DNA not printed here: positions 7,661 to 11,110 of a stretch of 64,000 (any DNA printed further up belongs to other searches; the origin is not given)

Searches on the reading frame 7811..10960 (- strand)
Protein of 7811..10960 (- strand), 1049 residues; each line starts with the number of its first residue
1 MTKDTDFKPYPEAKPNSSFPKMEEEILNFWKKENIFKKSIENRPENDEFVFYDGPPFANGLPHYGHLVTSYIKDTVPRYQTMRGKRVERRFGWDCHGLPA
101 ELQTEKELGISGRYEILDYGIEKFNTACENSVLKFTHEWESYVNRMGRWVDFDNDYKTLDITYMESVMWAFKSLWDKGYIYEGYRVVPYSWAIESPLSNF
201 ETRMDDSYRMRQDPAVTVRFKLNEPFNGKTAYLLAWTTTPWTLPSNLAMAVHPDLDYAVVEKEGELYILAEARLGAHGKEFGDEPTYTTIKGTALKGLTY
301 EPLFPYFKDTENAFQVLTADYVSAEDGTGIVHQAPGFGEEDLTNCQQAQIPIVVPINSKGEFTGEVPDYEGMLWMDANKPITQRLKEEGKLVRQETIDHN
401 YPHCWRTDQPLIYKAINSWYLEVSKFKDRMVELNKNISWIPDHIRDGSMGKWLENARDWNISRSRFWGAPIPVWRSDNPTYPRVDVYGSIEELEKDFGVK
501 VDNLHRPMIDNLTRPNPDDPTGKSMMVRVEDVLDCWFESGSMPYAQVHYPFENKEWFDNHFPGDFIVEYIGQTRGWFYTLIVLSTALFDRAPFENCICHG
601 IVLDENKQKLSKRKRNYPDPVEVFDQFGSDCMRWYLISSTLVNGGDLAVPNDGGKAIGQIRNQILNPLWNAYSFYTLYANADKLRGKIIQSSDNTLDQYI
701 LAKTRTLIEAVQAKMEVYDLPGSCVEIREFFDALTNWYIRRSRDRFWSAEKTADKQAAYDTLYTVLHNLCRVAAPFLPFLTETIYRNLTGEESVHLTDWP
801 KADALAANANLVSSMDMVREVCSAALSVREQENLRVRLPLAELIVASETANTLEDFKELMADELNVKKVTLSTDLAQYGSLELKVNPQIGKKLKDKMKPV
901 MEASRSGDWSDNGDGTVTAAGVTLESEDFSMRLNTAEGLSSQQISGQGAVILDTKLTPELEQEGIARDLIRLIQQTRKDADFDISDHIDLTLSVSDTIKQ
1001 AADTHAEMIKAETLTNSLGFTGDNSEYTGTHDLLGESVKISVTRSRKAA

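Call 87: search_protein_families(library=pfam, proteins=[window:7811-10960:-], max_evalue=0.0001)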
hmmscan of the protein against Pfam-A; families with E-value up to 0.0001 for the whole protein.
window:7811-10960:- (1049 aa): 4 families
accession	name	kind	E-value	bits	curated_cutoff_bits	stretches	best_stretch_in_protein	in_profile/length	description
PF00133.28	tRNA-synt_1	-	1.6e-134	449.2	22.7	1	26-642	2-408/414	tRNA synthetases class I (I, L, M and V)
PF19302.4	DUF5915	-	8.5e-32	110.7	27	1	858-1044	2-194/195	Domain of unknown function (DUF5915)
PF08264.19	Anticodon_1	-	1.9e-31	109.4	25.1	1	697-840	1-144/148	Anticodon-binding domain of tRNA ligase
PF09334.17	tRNA-synt_1g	-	6.7e-17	61.8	20.1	1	56-194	8-127/391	tRNA synthetases class I (M)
